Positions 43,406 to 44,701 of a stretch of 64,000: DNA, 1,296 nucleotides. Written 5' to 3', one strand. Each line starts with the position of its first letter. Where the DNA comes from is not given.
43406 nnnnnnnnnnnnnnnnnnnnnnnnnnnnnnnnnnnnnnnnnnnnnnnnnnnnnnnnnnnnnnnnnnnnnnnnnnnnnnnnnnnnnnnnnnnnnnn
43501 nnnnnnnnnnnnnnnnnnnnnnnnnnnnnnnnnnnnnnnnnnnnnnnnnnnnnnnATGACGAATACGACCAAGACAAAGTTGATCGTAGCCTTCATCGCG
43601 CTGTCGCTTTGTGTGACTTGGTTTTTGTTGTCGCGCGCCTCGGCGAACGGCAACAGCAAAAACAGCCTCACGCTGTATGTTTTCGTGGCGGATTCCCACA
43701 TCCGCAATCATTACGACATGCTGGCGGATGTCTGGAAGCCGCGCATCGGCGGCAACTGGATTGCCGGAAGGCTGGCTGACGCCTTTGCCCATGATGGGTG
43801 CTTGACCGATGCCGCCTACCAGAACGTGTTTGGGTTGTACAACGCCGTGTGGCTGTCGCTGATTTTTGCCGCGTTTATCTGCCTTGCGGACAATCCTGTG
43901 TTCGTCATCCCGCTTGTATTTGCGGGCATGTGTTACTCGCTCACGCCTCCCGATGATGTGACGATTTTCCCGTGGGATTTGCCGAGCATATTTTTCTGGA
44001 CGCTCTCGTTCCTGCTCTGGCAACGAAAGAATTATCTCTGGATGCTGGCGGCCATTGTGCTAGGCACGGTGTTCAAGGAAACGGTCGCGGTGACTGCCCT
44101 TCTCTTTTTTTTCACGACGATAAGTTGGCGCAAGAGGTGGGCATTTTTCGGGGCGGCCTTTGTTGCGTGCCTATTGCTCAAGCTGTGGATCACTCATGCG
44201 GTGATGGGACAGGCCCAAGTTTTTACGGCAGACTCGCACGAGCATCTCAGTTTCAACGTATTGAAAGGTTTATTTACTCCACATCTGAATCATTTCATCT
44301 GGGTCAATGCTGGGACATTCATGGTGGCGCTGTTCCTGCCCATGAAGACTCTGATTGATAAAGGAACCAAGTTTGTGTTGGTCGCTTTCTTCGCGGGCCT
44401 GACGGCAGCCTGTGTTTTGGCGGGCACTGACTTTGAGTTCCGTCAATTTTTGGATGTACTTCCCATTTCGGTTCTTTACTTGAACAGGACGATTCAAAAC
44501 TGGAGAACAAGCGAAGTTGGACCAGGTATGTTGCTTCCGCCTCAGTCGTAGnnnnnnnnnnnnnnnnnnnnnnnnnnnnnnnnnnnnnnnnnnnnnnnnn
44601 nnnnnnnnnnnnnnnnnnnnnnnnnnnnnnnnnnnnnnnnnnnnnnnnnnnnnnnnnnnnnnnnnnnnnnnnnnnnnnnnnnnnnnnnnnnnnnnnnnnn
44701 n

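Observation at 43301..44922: tRNA-Thr with a 25-bp exact 3'-end duplicate 1.5 kb downstream: a small integrase-less islet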

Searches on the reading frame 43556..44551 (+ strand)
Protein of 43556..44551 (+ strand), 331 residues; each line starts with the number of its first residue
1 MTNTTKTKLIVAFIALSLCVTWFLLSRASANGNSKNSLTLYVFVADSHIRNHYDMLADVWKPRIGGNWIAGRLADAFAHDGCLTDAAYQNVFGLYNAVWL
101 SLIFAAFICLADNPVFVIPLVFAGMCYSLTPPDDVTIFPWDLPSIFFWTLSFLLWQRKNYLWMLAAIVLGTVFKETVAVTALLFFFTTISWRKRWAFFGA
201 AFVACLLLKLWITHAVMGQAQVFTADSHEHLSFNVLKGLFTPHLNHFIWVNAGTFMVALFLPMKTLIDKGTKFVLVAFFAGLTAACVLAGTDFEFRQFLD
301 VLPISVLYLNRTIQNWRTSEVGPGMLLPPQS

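Call 8: search_protein_families(library=pfam, proteins=[window:43556-44551:+], max_evalue=0.01)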
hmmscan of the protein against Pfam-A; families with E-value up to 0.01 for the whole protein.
window:43556-44551:+ (331 aa): 0 families

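Call 10: find_encoding_contigs(protein=window:43556-44551:+, flank=10000, max_places=10)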
Protein window:43556-44551:+ (331 aa): 1 contig read that carries it; 1 place shown.
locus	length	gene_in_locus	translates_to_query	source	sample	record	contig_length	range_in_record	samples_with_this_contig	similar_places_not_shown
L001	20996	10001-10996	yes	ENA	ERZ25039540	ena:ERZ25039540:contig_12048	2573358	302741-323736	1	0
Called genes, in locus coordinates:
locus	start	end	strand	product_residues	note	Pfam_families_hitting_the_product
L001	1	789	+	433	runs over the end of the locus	PF02843:GARS_C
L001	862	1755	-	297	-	PF13414:TPR_11 (faint)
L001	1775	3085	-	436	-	-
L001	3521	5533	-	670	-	-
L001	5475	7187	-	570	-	-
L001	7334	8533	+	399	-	PF01168:Ala_racemase_N, PF00842:Ala_racemase_C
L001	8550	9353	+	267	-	-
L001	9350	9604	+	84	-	PF02472:ExbD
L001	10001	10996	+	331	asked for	-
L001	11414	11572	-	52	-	-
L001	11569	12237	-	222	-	-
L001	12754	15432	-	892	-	PF00171:Aldedh, PF00578:AhpC-TSA, PF08534:Redoxin, PF00085:Thioredoxin, PF13905:Thioredoxin_8, PF12543:DUF3738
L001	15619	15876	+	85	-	-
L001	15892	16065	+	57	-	-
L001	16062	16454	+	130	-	PF00072:Response_reg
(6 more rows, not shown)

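Call 13: find_homologous_proteins(query=window:43556-44551:+)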
Query window:43556-44551:+ (331 aa): 59 proteins with E <= 0.001 among 3742 candidates.
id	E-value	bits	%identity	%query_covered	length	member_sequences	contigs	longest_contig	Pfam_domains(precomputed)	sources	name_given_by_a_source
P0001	1.9e-221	752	100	100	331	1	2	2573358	-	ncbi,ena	-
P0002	9.7e-198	674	89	100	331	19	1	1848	-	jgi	jgi:hypothetical protein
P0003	7.9e-186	635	85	99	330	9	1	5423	-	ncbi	-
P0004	1.2e-184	631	86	98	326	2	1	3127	-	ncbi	-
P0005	5.6e-184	629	86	98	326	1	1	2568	-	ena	-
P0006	2.7e-183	627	85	98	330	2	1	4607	-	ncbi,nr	ncbi:MAG TPA: hypothetical protein VED19_00105 [Candidatus Nitrosopolaris sp.]|nr:hypothetical prote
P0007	1.5e-178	611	82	99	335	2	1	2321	-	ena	-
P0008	2.3e-175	601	81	99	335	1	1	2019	-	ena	-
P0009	5.0e-174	596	81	97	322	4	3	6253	-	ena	-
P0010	1.8e-161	555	74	100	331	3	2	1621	-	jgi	jgi:hypothetical protein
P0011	3.4e-159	547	73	98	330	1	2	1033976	-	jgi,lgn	jgi:hypothetical protein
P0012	3.3e-157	541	74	98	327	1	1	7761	-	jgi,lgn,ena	-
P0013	4.3e-155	534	72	97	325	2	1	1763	-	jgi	jgi:hypothetical protein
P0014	2.5e-154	531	73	98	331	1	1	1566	-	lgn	-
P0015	8.4e-154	530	70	98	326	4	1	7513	-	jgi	jgi:hypothetical protein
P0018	1.2e-146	506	69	97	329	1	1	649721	-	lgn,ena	-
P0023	1.6e-143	496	68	100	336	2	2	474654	-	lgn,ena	-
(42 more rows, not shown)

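Call 20: find_encoding_contigs(protein=P0011, flank=10000, max_places=3)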
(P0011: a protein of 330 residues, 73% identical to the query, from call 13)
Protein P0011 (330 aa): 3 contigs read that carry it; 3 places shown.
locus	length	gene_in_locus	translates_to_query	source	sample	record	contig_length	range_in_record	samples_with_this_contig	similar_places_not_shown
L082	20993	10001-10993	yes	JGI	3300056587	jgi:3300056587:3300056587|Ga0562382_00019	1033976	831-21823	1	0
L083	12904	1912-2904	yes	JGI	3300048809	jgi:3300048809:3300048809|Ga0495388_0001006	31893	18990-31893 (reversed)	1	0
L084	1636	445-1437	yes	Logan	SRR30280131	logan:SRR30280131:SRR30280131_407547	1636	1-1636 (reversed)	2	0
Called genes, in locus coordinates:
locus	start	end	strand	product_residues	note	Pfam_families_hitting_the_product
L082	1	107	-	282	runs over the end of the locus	PF01695:IstB_IS21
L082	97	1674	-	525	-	PF27155:Y4rL_C, PF22483:Mu-transpos_C_2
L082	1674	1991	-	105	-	-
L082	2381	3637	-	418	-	PF01609:DDE_Tnp_1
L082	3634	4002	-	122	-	PF20586:DUF6788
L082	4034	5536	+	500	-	PF13701:DDE_Tnp_1_4, PF01609:DDE_Tnp_1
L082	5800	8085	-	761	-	PF13384:HTH_23 (faint), PF13518:HTH_28, PF13551:HTH_29, PF21804:Transposase_29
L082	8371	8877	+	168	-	-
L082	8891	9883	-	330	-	PF11858:DUF3378, PF01351:RNase_HII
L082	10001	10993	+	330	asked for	-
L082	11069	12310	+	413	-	PF00730:HhH-GPD, PF00633:HHH (weak), PF14815:NUDIX_4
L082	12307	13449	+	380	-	PF00266:Aminotran_5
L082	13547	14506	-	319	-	PF05552:MS_channel_1st_1 (weak), PF21088:MS_channel_1st (weak), PF00924:MS_channel_2nd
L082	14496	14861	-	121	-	PF01242:PTPS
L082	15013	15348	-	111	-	-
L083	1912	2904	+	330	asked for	-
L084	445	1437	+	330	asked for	-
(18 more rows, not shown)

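Call 21: find_encoding_contigs(protein=P0018, flank=10000, max_places=3)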
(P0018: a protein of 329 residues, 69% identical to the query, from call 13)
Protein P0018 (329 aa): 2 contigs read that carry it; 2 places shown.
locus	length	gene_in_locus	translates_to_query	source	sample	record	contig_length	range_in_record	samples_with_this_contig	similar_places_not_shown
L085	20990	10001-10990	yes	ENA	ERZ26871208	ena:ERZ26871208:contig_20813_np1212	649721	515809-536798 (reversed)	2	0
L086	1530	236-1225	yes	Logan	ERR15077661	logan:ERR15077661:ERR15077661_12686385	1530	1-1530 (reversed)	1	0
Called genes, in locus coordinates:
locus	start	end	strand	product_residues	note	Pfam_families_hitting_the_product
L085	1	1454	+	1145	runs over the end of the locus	PF09136:Glucodextran_B (faint), PF27332:TP_0781 (faint)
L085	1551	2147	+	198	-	PF14371:DUF4412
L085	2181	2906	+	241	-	PF00535:Glycos_transf_2, PF10111:Glyco_tranf_2_2 (weak), PF13641:Glyco_tranf_2_3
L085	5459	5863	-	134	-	PF13148:DUF3987 (weak)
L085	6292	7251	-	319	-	PF00805:Pentapeptide (faint), PF13599:Pentapeptide_4 (faint)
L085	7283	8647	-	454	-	PF14659:Phage_int_SAM_3 (weak), PF22022:Phage_int_M, PF00589:Phage_integrase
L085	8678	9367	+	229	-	PF00535:Glycos_transf_2, PF10111:Glyco_tranf_2_2 (weak), PF13641:Glyco_tranf_2_3 (weak)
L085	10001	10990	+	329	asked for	-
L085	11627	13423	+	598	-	PF01582:TIR (weak), PF13676:TIR_2, PF00381:PTS-HPr (faint), PF00359:PTS_EIIA_2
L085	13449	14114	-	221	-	-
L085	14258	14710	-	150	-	PF01850:PIN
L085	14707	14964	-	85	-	PF02604:PhdYeFM_antitox (weak)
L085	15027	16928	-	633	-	PF01120:Alpha_L_fucos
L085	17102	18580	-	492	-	-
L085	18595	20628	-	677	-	PF18952:DUF5696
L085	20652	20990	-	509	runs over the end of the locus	PF05345:He_PIG, PF16499:Melibiase_2, PF17801:Melibiase_C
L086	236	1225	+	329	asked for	-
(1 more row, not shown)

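Call 22: find_encoding_contigs(protein=P0023, flank=10000, max_places=3)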
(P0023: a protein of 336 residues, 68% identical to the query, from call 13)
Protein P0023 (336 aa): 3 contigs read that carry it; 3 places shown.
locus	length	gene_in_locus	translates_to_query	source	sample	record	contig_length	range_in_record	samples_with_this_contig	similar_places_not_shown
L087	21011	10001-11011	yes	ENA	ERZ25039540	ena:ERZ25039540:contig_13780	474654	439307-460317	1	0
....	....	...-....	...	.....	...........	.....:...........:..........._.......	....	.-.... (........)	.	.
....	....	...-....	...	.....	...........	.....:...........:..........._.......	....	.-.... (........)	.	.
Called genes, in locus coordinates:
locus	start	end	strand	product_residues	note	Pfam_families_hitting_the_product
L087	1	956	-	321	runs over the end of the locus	PF02779:Transket_pyr, PF02780:Transketolase_C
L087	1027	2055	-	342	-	PF00676:E1_dh, PF13292:DXP_synthase_N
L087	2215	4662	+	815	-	PF00072:Response_reg, PF23198:PDE8A_N (faint), PF00512:HisKA, PF02518:HATPase_c, PF00072:Response_reg, PF01627:Hpt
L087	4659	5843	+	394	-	PF00072:Response_reg, PF23198:PDE8A_N (faint), PF01627:Hpt (weak), PF00072:Response_reg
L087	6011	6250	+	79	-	PF18930:DUF5679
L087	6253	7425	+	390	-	PF00334:NDK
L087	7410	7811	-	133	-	PF00293:NUDIX, PF14815:NUDIX_4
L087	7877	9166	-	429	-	PF02558:ApbA (weak), PF03446:NAD_binding_2 (faint), PF03721:UDPG_MGDP_dh_N, PF03807:F420_oxidored (faint), PF00984:UDPG_MGDP_dh, PF03720:UDPG_MGDP_dh_C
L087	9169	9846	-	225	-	PF09976:TPR_21, PF13432:TPR_16 (faint), PF13428:TPR_14 (faint), PF13424:TPR_12 (faint), PF13174:TPR_6 (faint), PF07719:TPR_2 (faint)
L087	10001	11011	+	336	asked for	-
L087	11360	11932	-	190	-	-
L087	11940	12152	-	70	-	PF12728:HTH_17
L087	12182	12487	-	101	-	PF13560:HTH_31 (weak)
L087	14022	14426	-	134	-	PF20075:DUF6471 (faint)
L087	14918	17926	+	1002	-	PF08751:TrwC, PF01443:Viral_helicase1 (weak), PF13604:AAA_30, PF22232:TraI_hel_assoc_N (weak)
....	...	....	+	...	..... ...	-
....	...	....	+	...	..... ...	-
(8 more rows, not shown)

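Call 25: find_encoding_contigs(protein=P0003, flank=10000, max_places=4)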
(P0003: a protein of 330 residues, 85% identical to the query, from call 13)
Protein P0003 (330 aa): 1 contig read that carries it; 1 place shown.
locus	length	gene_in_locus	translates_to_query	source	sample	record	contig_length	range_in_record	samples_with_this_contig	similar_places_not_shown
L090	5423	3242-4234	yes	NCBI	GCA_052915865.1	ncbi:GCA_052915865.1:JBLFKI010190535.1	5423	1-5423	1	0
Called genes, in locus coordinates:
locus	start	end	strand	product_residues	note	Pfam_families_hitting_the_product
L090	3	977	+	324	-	?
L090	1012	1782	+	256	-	-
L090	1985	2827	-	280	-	PF00561:Abhydrolase_1, PF12146:Hydrolase_4 (weak), PF12697:Abhydrolase_6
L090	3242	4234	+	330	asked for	-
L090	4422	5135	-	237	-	-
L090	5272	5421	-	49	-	?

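Call 26: find_encoding_contigs(protein=P0009, flank=10000, max_places=4)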
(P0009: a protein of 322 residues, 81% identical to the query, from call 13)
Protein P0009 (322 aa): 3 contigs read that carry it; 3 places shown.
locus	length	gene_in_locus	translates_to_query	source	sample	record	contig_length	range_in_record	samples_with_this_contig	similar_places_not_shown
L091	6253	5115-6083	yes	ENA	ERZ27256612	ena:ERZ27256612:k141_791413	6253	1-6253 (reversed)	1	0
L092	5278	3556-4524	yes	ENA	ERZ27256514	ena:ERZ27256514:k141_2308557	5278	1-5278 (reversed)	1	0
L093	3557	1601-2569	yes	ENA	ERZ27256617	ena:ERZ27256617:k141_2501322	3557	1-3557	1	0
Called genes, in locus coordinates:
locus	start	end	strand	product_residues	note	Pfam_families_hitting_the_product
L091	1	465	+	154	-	?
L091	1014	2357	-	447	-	PF16743:PliI (faint), PF12256:TcdB_toxin_midN (faint), PF00404:Dockerin_1 (faint), PF01839:FG-GAP (faint), PF21955:CarG-like (faint), PF13517:FG-GAP_3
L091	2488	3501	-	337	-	PF00561:Abhydrolase_1, PF12146:Hydrolase_4 (faint), PF12697:Abhydrolase_6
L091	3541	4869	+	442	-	-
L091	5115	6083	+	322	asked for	-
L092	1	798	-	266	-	?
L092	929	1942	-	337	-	PF00561:Abhydrolase_1, PF12146:Hydrolase_4 (faint), PF12697:Abhydrolase_6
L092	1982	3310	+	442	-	-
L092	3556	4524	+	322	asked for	-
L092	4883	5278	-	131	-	?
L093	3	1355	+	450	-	?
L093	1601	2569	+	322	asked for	-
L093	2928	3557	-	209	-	?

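Call 27: find_encoding_contigs(protein=P0012, flank=10000, max_places=4)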
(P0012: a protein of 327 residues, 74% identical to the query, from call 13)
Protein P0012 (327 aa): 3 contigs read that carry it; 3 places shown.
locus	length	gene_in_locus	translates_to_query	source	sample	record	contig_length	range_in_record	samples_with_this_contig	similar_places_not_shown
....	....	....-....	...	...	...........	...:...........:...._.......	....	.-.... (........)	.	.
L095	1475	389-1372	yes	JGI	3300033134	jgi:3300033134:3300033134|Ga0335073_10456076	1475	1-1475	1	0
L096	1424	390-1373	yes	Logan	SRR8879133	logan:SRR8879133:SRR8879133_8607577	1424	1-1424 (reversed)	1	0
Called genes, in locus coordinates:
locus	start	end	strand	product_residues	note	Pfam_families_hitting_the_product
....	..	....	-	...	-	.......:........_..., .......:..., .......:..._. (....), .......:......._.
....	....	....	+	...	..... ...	-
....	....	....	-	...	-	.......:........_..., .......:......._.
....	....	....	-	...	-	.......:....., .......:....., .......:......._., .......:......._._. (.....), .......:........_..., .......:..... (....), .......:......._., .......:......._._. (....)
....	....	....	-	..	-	?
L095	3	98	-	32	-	?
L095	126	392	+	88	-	-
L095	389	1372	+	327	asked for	-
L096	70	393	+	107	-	-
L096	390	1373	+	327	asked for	-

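Call 37: search_protein_families(library=phrogs, proteins=[window:43556-44551:+], max_evalue=10)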
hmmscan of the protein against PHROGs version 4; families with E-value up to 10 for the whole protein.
window:43556-44551:+ (331 aa): 3 families
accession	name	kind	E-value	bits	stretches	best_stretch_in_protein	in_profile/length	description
phrog_23309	-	unknown function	0.11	13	1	2-27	10-35/247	-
phrog_8362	-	unknown function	0.19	13.2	1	261-299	31-69/81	-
phrog_13509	-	unknown function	0.37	11.8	1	41-52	20-31/43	-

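Call 38: search_protein_families(library=pfam, proteins=[window:43556-44551:+], max_evalue=10)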
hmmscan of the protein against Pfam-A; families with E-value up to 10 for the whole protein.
window:43556-44551:+ (331 aa): 0 families

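Call 55: predict_structure(alignment_id=A3)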
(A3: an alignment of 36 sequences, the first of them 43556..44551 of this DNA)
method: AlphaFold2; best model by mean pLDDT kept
length: 331 residues; sequences in the alignment: 36
mean_pLDDT: 88.8   pTM: 0.89
mean pLDDT of the five models: 88.8, 87.1, 86.5, 85.9, 85.1
residues with pLDDT >= 90: 218; 70-90: 82; 50-70: 22; < 50: 9
segments of 3 or more residues with pLDDT < 50: 324-331
pLDDT, mean of each block of 10 residues (from residue 1): 87 98 94 80 90 91 95 93 93 98 98 94 87 85 97 98 98 96 97 98 97 95 73 70 63 84 92 95 87 84 95 85 49 44
secondary structure, 60 per line:
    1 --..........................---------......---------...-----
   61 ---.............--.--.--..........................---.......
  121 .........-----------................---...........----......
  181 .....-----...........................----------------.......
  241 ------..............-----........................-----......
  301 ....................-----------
elements in order: H3-28 H38-43 H64-76 H85-110 H114-129 H141-156 H160-170 H175-185 H191-217 H234-240 H247-260 H266-289 H295-320
